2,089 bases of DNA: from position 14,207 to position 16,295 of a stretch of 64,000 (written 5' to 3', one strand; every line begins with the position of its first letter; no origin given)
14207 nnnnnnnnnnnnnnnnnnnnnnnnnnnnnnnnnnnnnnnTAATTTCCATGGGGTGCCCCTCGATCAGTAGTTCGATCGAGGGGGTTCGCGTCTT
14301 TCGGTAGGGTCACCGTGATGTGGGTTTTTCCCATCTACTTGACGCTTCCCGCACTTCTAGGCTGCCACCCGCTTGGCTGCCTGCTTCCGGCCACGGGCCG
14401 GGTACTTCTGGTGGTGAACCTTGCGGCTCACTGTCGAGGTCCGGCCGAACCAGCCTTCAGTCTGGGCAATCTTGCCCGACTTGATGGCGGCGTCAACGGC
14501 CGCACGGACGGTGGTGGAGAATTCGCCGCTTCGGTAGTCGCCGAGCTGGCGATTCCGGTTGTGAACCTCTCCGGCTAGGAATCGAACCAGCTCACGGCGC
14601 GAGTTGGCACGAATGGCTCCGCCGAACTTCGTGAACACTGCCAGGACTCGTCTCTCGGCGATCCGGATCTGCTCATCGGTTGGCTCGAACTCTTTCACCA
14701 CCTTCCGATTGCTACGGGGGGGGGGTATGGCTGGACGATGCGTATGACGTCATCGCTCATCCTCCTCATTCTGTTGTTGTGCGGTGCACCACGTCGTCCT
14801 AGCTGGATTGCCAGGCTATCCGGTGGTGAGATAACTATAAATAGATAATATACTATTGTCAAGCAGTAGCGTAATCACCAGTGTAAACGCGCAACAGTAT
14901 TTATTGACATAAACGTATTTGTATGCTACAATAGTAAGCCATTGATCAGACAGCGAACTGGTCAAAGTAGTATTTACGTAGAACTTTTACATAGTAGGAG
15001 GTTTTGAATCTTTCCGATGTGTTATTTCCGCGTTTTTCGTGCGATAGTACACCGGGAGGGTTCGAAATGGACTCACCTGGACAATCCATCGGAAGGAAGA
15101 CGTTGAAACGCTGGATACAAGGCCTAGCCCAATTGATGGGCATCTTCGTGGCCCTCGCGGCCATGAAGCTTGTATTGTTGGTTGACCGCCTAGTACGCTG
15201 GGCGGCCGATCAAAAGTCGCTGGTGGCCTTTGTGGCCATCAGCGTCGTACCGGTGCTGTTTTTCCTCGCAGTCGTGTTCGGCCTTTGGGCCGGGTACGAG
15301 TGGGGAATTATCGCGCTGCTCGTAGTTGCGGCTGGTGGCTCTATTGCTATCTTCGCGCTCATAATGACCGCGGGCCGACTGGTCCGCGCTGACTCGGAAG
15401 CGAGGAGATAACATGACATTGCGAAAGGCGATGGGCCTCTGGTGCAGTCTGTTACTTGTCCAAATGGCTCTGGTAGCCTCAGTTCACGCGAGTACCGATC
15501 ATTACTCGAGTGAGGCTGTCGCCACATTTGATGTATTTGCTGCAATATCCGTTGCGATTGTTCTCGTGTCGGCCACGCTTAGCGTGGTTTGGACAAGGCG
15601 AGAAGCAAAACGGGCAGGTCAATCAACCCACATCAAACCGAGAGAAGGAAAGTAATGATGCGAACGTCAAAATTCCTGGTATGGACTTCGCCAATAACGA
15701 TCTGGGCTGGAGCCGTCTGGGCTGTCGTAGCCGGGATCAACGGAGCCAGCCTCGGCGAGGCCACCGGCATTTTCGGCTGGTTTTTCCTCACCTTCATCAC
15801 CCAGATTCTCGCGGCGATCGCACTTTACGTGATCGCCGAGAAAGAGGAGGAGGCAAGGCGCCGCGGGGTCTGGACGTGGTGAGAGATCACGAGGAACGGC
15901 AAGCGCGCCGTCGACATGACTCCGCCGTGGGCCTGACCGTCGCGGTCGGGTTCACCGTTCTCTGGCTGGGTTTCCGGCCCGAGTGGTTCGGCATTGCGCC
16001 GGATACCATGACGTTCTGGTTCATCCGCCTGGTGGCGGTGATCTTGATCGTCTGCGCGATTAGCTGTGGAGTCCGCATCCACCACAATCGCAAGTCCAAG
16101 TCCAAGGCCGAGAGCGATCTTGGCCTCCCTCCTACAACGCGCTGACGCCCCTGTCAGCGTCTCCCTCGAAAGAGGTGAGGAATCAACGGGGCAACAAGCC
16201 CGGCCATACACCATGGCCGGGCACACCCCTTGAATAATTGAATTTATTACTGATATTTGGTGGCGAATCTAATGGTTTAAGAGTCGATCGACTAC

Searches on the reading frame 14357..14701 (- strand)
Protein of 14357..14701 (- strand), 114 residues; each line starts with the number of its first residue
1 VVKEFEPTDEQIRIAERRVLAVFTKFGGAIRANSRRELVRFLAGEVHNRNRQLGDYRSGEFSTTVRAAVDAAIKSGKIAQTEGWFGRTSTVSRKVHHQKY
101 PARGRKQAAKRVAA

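Call 17: search_protein_families(library=pfam, proteins=[window:14357-14701:-], max_evalue=0.01)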
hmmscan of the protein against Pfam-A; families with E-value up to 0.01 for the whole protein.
window:14357-14701:- (114 aa): 0 families

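Call 18: search_protein_families(library=ncbifam, proteins=[window:14357-14701:-], max_evalue=0.01)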
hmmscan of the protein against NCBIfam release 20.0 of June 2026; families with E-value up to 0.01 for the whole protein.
window:14357-14701:- (114 aa): 0 families

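Call 59: find_homologous_proteins(query=window:14357-14701:-)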
Query window:14357-14701:- (114 aa): 6 proteins with E <= 0.001 among 23 candidates.
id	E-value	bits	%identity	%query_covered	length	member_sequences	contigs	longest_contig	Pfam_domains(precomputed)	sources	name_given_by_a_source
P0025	1.8e-59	216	90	100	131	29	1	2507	-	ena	-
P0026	3.2e-50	187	83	99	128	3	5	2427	-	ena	-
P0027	6.9e-50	186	86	99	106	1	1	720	-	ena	-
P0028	2.3e-42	161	73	98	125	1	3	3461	-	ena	-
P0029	2.8e-37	145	62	95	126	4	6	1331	-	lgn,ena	-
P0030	7.2e-23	99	88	50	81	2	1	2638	-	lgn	-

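Call 61: find_encoding_contigs(protein=P0028, flank=5000, max_places=3)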
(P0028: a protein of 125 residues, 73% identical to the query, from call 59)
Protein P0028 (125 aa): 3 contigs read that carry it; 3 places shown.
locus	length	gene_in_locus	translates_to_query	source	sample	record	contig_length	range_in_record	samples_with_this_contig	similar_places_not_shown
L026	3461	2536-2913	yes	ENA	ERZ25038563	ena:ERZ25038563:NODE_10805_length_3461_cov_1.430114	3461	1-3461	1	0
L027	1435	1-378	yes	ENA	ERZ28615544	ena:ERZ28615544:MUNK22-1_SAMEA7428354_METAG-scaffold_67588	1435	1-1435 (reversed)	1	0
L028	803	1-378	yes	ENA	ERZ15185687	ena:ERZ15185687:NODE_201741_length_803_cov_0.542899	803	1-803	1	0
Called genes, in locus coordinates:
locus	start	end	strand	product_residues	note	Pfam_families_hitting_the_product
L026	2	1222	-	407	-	?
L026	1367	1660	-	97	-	-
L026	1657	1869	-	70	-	-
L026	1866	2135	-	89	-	-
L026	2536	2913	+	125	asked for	-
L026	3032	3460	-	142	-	?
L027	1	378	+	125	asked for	?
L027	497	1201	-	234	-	PF00696:AA_kinase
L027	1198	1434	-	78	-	?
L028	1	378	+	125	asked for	?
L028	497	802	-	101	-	?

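Call 62: find_encoding_contigs(protein=P0025, flank=5000, max_places=3)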
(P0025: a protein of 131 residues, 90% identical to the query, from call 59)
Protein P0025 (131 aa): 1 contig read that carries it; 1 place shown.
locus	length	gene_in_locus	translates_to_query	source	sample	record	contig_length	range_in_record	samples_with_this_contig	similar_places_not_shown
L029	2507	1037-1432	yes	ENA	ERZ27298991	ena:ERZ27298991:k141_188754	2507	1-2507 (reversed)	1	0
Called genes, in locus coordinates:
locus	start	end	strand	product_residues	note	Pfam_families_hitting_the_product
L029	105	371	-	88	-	-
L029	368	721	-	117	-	-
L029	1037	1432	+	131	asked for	-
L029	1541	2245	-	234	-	PF00696:AA_kinase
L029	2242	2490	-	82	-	-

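Call 91: find_related_loci(query=P0025, collection=viral_contigs, flank=6000)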
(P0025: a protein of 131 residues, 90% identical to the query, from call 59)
Query P0025 (131 aa) in viral_contigs; peptide patterns used: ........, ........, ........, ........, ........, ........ (x = any residue, [..] = any of these).
17 stretches matched a pattern, but none encodes a relative of the query by tblastn (E <= 1e-3).

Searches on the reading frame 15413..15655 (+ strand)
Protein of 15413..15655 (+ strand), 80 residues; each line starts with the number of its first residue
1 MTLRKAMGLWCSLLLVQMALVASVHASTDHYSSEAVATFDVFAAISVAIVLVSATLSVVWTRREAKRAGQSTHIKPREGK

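Call 17: search_protein_families(library=pfam, proteins=[window:15413-15655:+], max_evalue=0.01)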
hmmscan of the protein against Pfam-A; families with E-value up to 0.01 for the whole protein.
window:15413-15655:+ (80 aa): 2 families
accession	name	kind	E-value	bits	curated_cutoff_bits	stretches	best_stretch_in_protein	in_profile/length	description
PF09990.14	DUF2231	-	0.0027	18.2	26.4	1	7-71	37-102/139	Predicted membrane protein (DUF2231)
PF06687.17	SUR7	-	0.0035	17.5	29.6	1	10-76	114-182/201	SUR7/PalI family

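Call 18: search_protein_families(library=ncbifam, proteins=[window:15413-15655:+], max_evalue=0.01)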
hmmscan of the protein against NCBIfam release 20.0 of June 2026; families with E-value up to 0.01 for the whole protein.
window:15413-15655:+ (80 aa): 1 family
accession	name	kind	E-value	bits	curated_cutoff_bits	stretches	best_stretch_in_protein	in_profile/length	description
NF007740.0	PRK10420.1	equivalog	0.0073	15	918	1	29-68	356-394/551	L-lactate permease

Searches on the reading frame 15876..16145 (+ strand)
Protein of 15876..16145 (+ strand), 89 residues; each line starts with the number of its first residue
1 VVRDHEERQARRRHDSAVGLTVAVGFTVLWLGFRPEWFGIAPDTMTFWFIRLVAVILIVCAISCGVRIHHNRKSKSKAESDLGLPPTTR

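Call 17: search_protein_families(library=pfam, proteins=[window:15876-16145:+], max_evalue=0.01)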
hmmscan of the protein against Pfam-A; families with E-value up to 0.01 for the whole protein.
window:15876-16145:+ (89 aa): 1 family
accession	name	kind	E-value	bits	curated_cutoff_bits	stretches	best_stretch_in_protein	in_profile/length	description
PF06532.16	NrsF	-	0.00024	21.4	26.8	1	10-71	15-75/204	Negative regulator of sigma F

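Call 18: search_protein_families(library=ncbifam, proteins=[window:15876-16145:+], max_evalue=0.01)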
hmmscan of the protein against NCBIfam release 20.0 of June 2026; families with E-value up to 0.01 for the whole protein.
window:15876-16145:+ (89 aa): 2 families
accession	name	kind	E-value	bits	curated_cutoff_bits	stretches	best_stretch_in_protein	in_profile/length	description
NF042915.1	MAB_1171c_fam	subfamily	0.0045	16.1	100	1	3-74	85-162/362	MAB_1171c family putative transporter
NF047839.1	PspM_Rv2743c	equivalog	0.0065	16.4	80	1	3-74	3-71/220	phage shock envelope stress response protein PspM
